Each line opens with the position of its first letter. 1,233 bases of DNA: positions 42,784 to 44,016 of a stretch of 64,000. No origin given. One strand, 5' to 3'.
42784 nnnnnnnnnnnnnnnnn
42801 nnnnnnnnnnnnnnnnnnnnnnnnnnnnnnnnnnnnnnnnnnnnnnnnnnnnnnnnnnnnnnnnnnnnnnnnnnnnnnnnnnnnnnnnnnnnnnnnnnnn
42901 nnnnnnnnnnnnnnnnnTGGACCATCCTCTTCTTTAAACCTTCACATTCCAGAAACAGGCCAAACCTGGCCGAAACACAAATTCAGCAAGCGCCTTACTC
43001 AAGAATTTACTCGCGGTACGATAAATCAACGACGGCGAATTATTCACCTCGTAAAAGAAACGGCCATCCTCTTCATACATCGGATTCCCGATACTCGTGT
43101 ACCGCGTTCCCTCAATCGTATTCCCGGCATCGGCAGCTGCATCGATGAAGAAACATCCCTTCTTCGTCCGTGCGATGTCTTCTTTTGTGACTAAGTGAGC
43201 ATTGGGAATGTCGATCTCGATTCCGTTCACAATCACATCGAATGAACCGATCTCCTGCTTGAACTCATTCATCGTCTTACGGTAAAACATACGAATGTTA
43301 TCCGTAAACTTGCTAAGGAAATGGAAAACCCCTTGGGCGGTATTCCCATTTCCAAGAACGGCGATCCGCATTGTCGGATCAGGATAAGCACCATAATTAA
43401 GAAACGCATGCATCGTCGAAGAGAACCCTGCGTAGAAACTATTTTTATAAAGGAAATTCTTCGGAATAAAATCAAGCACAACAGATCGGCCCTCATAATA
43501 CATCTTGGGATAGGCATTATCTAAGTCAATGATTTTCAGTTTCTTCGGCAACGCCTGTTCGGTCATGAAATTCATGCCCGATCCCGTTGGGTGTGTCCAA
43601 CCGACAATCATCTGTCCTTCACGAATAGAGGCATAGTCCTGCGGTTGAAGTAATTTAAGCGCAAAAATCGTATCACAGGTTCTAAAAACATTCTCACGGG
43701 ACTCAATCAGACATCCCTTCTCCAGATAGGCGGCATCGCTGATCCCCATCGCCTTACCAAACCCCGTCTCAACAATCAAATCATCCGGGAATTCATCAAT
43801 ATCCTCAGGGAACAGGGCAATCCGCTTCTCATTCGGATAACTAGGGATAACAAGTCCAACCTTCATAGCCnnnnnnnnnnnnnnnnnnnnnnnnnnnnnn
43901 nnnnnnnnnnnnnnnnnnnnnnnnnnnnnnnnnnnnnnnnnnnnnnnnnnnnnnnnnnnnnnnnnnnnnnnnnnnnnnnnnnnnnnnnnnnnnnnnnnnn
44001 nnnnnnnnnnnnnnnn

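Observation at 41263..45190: Opine-synthase / ATP-grasp / CapK-ligase / acyltransferase cassette: predicted carboxyethyl-amino-acid decoration of a surface glycan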

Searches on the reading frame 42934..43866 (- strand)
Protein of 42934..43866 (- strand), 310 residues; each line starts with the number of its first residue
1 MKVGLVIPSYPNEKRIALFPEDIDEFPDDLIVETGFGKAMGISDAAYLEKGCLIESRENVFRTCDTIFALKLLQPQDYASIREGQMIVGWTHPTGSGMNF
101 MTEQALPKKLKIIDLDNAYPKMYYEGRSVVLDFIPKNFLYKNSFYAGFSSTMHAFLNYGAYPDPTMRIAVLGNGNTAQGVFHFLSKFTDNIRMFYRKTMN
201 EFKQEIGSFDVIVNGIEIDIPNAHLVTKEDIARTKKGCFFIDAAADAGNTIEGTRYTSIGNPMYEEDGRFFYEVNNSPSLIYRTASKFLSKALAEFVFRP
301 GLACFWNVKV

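Call 4: search_protein_families(library=pfam, proteins=[window:42934-43866:-], max_evalue=0.01)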
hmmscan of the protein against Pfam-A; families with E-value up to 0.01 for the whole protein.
window:42934-43866:- (310 aa): 2 families
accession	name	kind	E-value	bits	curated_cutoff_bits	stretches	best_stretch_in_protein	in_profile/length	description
PF01262.27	AlaDh_PNT_C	-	2.8e-15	56.8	23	1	194-297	78-182/214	Alanine dehydrogenase/PNT, C-terminal domain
PF05222.21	AlaDh_PNT_N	-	1e-14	55.3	30.4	1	11-116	8-115/136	Alanine dehydrogenase/PNT, N-terminal domain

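Call 5: search_protein_families(library=ncbifam, proteins=[window:42934-43866:-], max_evalue=0.01)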
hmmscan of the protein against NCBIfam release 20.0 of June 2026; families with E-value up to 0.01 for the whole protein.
window:42934-43866:- (310 aa): 3 families
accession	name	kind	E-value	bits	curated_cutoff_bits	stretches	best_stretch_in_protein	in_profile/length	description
TIGR00518.1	alaDH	equivalog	8.5e-16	57.8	391.85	2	187-298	210-321/370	alanine dehydrogenase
NF006942.0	PRK09424.1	equivalog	1.1e-13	50.8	383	2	1-116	1-116/510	Re/Si-specific NAD(P)(+) transhydrogenase subunit alpha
TIGR00561.1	pntA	equivalog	1.3e-09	37.3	444.4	1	3-116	2-115/511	Re/Si-specific NAD(P)(+) transhydrogenase subunit alpha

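Call 6: search_solved_structures(query=window:42934-43866:-, max_evalue=0.01, show_alignments=1)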
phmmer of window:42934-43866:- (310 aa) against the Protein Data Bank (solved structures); distinct sequences matched with E-value up to 0.01: 18.
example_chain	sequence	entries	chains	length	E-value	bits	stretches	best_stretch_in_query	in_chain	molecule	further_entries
2eez_A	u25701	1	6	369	2.4e-14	56.4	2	198-297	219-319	Alanine dehydrogenase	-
2voe_A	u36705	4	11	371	2.9e-12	49.6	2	201-298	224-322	ALANINE DEHYDROGENASE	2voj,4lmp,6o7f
2vhw_A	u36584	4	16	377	3.1e-12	49.5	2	201-298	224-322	ALANINE DEHYDROGENASE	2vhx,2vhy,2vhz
2vhv_A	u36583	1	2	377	1.5e-11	47.2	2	201-298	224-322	ALANINE DEHYDROGENASE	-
8hyh_A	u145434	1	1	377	6.5e-11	45.2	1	198-292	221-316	Alanine dehydrogenase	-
9unz_A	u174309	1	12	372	8.8e-09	38.2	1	207-292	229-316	Alanine dehydrogenase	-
8hye_A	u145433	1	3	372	9.4e-09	38.1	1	207-292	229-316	Alanine dehydrogenase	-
1pjb_A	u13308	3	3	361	6.3e-07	32.1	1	186-298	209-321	L-ALANINE DEHYDROGENASE | PROTEIN (L-ALANINE DEHYDROGENASE)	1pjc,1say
9vae_A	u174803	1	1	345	8.3e-07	31.7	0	200-299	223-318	alanine dehydrogenase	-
9wns_A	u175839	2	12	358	9.2e-07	31.5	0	200-299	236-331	alanine dehydrogenase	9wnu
9hjx_C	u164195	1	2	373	1.9e-05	27.2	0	10-95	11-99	proton-translocating NAD(P)(+) transhydrogenase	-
4izh_A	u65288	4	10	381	1.9e-05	27.2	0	9-95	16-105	NAD/NADP transhydrogenase alpha subunit 1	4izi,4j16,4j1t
4o9u_E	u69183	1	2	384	2e-05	27.1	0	9-95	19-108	NAD/NADP transhydrogenase alpha subunit 1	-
4dio_A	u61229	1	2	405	4e-05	26.1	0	8-96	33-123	NAD(P) transhydrogenase subunit alpha part 1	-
6qti_A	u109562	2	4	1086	0.00032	23.2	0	3-67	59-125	Nicotinamide nucleotide transhydrogenase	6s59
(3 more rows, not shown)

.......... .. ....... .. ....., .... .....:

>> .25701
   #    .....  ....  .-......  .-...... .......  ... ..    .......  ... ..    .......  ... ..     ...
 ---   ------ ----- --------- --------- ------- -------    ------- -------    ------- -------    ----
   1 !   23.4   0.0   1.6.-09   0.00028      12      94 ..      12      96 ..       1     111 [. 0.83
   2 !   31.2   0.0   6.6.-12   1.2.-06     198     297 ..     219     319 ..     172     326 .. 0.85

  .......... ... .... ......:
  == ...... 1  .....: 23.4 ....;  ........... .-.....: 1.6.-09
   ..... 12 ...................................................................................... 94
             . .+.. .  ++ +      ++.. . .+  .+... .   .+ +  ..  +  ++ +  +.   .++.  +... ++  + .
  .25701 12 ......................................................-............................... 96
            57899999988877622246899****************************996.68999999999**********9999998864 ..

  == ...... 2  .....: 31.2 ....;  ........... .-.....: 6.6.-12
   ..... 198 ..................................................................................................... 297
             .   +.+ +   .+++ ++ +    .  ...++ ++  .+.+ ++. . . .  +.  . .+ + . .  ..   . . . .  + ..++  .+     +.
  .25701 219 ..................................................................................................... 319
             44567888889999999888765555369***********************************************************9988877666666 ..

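Call 9: find_homologous_proteins(query=window:42934-43866:-, max_evalue=0.00001)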
Query window:42934-43866:- (310 aa): 343 proteins with E <= 0.00001 among 1070 candidates; the best 120 are listed.
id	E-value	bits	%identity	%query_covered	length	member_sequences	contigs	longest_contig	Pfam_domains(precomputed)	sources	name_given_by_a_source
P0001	5.7e-210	714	100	100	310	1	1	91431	PF05222.22,PF01262.28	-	-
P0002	1.4e-168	578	78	99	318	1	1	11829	PF05222.22,PF01262.28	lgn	-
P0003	2.4e-167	574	77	99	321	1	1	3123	PF05222.22,PF01262.28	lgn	-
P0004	1.2e-166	571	79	97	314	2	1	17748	PF05222.22,PF01262.28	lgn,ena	-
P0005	2.0e-166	571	78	100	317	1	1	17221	PF05222.22,PF01262.28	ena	-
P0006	3.3e-166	570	78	98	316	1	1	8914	PF05222.22,PF01262.28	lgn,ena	-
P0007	7.3e-166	569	79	99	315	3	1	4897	PF05222.22,PF01262.28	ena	-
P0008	3.0e-165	567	79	99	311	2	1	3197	PF05222.22,PF01262.28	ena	-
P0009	2.1e-163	561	76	99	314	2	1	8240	PF05222.22,PF01262.28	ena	-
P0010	4.4e-161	553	75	99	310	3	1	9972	PF05222.22,PF01262.28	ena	-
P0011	9.8e-161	552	77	99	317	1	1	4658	PF05222.22,PF01262.28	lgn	-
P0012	2.9e-159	547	74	99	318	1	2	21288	PF05222.22,PF01262.28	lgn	-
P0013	4.1e-159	547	75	99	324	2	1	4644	PF05222.22,PF01262.28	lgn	-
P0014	4.1e-158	543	74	99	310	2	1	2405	PF05222.22,PF01262.28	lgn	-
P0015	4.6e-158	543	77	99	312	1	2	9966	PF05222.22,PF01262.28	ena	-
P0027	2.4e-141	488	67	99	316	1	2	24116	PF05222.22,PF01262.28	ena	-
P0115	6.4e-114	398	55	98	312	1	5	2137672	PF05222.22,PF01262.28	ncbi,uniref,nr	ncbi:N(5)-(carboxyethyl)ornithine synthase [Riemerella anatipestifer]|uniref:N(5)-(carboxyethyl)orni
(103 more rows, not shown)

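Call 10: find_encoding_contigs(protein=P0001, flank=10000, max_places=3)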
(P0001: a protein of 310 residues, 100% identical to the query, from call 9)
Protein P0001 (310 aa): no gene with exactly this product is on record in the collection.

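Call 11: find_encoding_contigs(protein=P0115, flank=10000, max_places=3)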
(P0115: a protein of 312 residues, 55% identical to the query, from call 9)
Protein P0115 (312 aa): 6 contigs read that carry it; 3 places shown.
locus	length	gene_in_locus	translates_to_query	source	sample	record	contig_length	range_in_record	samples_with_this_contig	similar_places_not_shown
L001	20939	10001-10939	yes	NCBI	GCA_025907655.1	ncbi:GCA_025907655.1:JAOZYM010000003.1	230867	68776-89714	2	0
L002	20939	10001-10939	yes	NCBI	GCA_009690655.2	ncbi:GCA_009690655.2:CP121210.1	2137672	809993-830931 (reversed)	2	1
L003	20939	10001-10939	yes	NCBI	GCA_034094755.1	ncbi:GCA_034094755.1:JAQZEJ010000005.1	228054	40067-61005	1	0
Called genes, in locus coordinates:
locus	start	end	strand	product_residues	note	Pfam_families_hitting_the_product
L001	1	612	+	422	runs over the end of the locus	PF00464:SHMT, PF01212:Beta_elim_lyase (weak)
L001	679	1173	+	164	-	PF21982:RecX_HTH1 (faint), PF02631:RecX_HTH2, PF21981:RecX_HTH3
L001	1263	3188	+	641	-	PF00106:adh_short (weak), PF01073:3Beta_HSD, PF01370:Epimerase, PF02719:Polysacc_synt_2, PF04321:RmlD_sub_bind, PF08659:KR, PF16363:GDP_Man_Dehyd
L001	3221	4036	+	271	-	PF02563:Poly_export, PF10531:SLBB (weak), PF22461:SLBB_2 (weak)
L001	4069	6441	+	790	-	PF02706:Wzz, PF13807:GNVR, PF13614:AAA_31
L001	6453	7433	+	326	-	PF01073:3Beta_HSD, PF01370:Epimerase, PF02719:Polysacc_synt_2, PF04321:RmlD_sub_bind (weak), PF05368:NmrA, PF07993:NAD_binding_4 (faint), PF13460:NAD_binding_10, PF16363:GDP_Man_Dehyd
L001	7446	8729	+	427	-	PF03721:UDPG_MGDP_dh_N, PF00984:UDPG_MGDP_dh, PF03720:UDPG_MGDP_dh_C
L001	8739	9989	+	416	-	PF01943:Polysacc_synt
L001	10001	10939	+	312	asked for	PF05222:AlaDh_PNT_N, PF01262:AlaDh_PNT_C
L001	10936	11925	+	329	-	-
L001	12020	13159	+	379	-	-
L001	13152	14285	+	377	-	PF13439:Glyco_transf_4 (weak), PF00534:Glycos_transf_1, PF13692:Glyco_trans_1_4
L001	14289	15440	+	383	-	PF13439:Glyco_transf_4, PF13477:Glyco_trans_4_2, PF13579:Glyco_trans_4_4 (weak), PF20706:GT4-conflict, PF00534:Glycos_transf_1, PF13692:Glyco_trans_1_4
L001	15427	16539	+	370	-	-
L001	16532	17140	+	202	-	PF02397:Bac_transf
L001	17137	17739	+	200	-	PF17836:PglD_N, PF25084:LbH_EIF2B (faint), PF25087:GMPPB_C (faint), PF00132:Hexapep (weak)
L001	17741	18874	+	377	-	PF01041:DegT_DnrJ_EryC1, PF00155:Aminotran_1_2 (weak), PF01212:Beta_elim_lyase (weak)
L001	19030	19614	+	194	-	PF02397:Bac_transf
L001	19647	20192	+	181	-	PF00908:dTDP_sugar_isom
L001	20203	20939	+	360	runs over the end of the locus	PF00106:adh_short (faint), PF01073:3Beta_HSD, PF01370:Epimerase, PF02719:Polysacc_synt_2, PF04321:RmlD_sub_bind, PF16363:GDP_Man_Dehyd, PF07993:NAD_binding_4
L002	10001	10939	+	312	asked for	PF05222:AlaDh_PNT_N, PF01262:AlaDh_PNT_C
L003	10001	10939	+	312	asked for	PF05222:AlaDh_PNT_N, PF01262:AlaDh_PNT_C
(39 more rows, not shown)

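Call 18: find_related_loci(query=A1, collection=genome_contigs, flank=10000)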
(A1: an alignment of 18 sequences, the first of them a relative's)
Query A1 (310 aa) in genome_contigs; peptide patterns used: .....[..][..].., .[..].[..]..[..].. (x = any residue, [..] = any of these).
266 stretches matched a pattern; 94 encode a relative of the query (tblastn E <= 1e-3); the best 80 are kept; 80 distinct loci.
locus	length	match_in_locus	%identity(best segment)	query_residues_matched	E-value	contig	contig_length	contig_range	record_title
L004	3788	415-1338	57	1-308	1e-128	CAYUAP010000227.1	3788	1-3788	MAG TPA_asm: uncultured Planctomycetaceae bacterium isolate SRP192927_co1_14 genome assembly, contig: NODE_75246_length_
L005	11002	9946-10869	56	1-308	2e-124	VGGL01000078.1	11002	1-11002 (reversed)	MAG: Bacteroidetes bacterium isolate K_DeepCast_150m_m2_049 K_DeepCast_150m_m2_049_Ga0194126_10012060, whole genome shot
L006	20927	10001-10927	56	1-308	5e-124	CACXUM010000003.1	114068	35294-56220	MAG: uncultured Bacteroidia bacterium isolate RUG11609 genome assembly, contig: RUG11609_asm_3, whole genome shotgun seq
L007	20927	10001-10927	56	1-308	1e-123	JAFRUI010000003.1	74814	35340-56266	MAG: Bacteroidales bacterium isolate RGIG2805 Goat_Omasum-6__c15, whole genome shotgun sequence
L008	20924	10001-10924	56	1-308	1e-122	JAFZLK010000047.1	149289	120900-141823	MAG: Bacteroidales bacterium isolate RGIG7873 Water_buffalos_Reticulum-4__c383815, whole genome shotgun sequence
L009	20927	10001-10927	56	1-308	3e-122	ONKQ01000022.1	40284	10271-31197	uncultured Bacteroidales bacterium isolate RUG390 genome assembly, contig: scaffold_158, whole genome shotgun sequence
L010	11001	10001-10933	54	1-310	2e-122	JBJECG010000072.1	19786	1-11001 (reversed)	MAG: Candidatus Aphodosoma sp. isolate LOHA04_bin.003 NODE_953_length_19786_cov_9.186458, whole genome shotgun sequence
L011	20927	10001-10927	55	1-308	7e-122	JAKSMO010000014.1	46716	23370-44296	MAG: Bacteroidales bacterium isolate Horse_feces127 MAG127_14, whole genome shotgun sequence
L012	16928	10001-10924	53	1-308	3e-121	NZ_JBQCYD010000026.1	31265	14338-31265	MAG: Senegalia sp. (in: firmicutes) isolate AOP38_B2_surf _bin _27 AOP38_B2_surf.bin.27_26, whole genome shotgun sequenc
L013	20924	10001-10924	55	1-308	9e-121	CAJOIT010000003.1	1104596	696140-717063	uncultured Bacteroidales bacterium isolate Red_deer_4_mag_224 genome assembly, contig: scaffold_4, whole genome shotgun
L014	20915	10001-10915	54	1-305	1e-119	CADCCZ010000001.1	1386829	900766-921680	MAG: uncultured Bacteroidia bacterium isolate RUG14538 genome assembly, contig: RUG14538_asm_1, whole genome shotgun seq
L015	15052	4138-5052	54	1-305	3e-119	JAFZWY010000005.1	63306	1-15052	MAG: Bacteroidales bacterium isolate RGIG8173 Water_buffalos_Rumen-3__c55351, whole genome shotgun sequence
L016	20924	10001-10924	52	1-308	9e-119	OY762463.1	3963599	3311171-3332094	MAG: Candidatus Cloacimonadales bacterium isolate 65c66405-a38e-4cb1-a3a4-7640fae4a1c6 genome assembly, chromosome: 1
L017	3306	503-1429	53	1-308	5e-122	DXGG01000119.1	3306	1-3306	MAG TPA_asm: Candidatus Onthomorpha intestinigallinarum isolate Gambia16-930 Gambia16__C41612_L3306_SAMN16086526, whole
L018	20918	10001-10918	55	1-305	1e-118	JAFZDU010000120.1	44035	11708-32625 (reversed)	MAG: Bacteroidales bacterium isolate RGIG7675 Water_buffalos_Rectum-1__c1007788, whole genome shotgun sequence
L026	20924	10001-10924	53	1-308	1e-113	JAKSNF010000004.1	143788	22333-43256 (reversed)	MAG: Paludibacteraceae bacterium isolate Horse_feces144 MAG144_4, whole genome shotgun sequence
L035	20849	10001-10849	53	1-283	5e-108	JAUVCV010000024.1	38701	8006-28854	MAG: Methanogenium sp. isolate CSMAG_280 CSMAG_280_k141_3444474_length_38701_cov_10.9886, whole genome shotgun sequence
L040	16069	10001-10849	52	1-283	1e-106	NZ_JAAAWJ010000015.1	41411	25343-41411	Methanogenium sp. MK-MG MKMG_15, whole genome shotgun sequence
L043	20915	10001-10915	50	1-305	1e-105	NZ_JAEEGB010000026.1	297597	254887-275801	Clostridium aciditolerans strain DSM 17425 DSM17425_contig_26, whole genome shotgun sequence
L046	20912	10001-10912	50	1-305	2e-104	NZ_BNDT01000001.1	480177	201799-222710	Lactococcus taiwanensis strain NBRC 109049 contig1, whole genome shotgun sequence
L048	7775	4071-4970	48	3-302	2e-103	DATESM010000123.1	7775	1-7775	MAG TPA_asm: Bacilli bacterium isolate SMAG_U9101 k141_360349, whole genome shotgun sequence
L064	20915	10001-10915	45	1-305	2e-100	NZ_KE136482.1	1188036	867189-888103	Enterococcus malodoratus ATCC 43197 acOtv-supercont2.2, whole genome shotgun sequence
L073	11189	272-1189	47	1-307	4e-99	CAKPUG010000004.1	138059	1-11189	MAG: uncultured Lactococcus sp. isolate REFINED_METABAT215_TOP10_CONTIGS_1500_ASSEMBLY_K77_MERGED__Hadza_PheChl_Fiber-Ha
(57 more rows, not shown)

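Call 22: search_protein_families(library=pfam, proteins=[L001:10936-11925:+, L001:12020-13159:+, L008:11931-13100:+, L026:10929-11810:+, L048:5865-6863:-, L009:8865-9992:+, L026:5604-7004:+, L008:8848-9993:+], max_evalue=1)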
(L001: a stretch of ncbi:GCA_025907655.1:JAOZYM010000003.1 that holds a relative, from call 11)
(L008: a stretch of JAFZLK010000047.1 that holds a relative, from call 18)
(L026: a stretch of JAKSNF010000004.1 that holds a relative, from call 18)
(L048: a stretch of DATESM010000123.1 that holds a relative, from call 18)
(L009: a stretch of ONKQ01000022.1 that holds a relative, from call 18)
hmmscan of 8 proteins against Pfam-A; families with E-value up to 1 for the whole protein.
L001:10936-11925:+ (329 aa): 5 families
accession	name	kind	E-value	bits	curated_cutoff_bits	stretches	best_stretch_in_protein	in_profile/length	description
PF25056.1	DUF7793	-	0.022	15.2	26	1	102-124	89-111/113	Domain of unknown function (DUF7793)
PF01071.24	GARS_A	-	0.095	13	27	1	92-155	3-67/194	Phosphoribosylglycinamide synthetase, ATP-grasp (A) domain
PF07478.18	Dala_Dala_lig_C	-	0.16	11.9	24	1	261-281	157-177/204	D-ala D-ala ligase C-terminus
PF02786.22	CPSase_L_D2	-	0.25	11.3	19.8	1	100-178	10-88/211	Carbamoyl-phosphate synthase L chain, ATP binding domain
PF13549.11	ATP-grasp_5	-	0.36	10.6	27.6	1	95-134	15-54/221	ATP-grasp domain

L001:12020-13159:+ (379 aa): 0 families

L008:11931-13100:+ (389 aa): 1 family
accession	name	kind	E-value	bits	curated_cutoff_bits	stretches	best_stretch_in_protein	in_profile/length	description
PF04932.20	Wzy_C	-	1.7e-09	38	31.7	1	181-320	2-148/149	O-Antigen ligase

L026:10929-11810:+ (293 aa): 2 families
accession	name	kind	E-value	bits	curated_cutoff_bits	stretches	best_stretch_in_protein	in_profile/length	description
PF00491.26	Arginase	-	3.2e-53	181.5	22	1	3-281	2-276/280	Arginase family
PF08489.16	TiaS_FLD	-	0.24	11.9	21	1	191-251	37-97/116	TiaS FLD domain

L048:5865-6863:- (332 aa): 3 families
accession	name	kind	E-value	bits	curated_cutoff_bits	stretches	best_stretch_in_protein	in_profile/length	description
PF01168.26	Ala_racemase_N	-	2.5e-25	89.9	24.1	1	6-201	1-218/220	Alanine racemase, N-terminal domain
PF00842.27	Ala_racemase_C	-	1.6e-12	47.6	25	1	211-298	2-92/127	Alanine racemase, C-terminal domain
PF08051.16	Ery_res_leader1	-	0.28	11.8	30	1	65-73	7-15/15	Erythromycin resistance leader peptide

L009:8865-9992:+ (375 aa): 4 families
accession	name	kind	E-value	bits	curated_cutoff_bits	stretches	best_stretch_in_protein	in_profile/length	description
PF14397.11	ATPgrasp_ST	-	6.4e-51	173.6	31.4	1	111-366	12-270/278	Sugar-transfer associated ATP-grasp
PF14398.11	ATPgrasp_YheCD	-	7.1e-05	22.6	26.8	1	164-270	49-162/255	YheC/D like ATP-grasp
PF14605.12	Nup35_RRM_2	-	0.015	15.6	27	1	50-81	13-47/53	Nup53/35/40-type RNA recognition motif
PF17362.7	pXO2-34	-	0.078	13.6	30.8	1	134-161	22-49/79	Family of unknown function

L026:5604-7004:+ (466 aa): 2 families
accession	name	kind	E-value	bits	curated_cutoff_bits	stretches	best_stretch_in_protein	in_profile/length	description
PF00501.34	AMP-binding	-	0.0006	19.2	29.9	1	207-309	255-370/384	AMP-binding enzyme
PF16848.10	SoDot-IcmSS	-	0.17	12.4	25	0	376-397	103-124/178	Substrate of the Dot/Icm secretion system, putative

L008:8848-9993:+ (381 aa): 2 families
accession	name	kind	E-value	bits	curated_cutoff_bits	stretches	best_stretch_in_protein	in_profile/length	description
PF09587.15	PGA_cap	-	1.1e-53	182.8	27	1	4-239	2-254/255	Bacterial capsule synthesis protein PGA_cap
PF07765.17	KIP1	-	0.054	14.1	33.9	1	285-335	18-68/74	KIP1-like protein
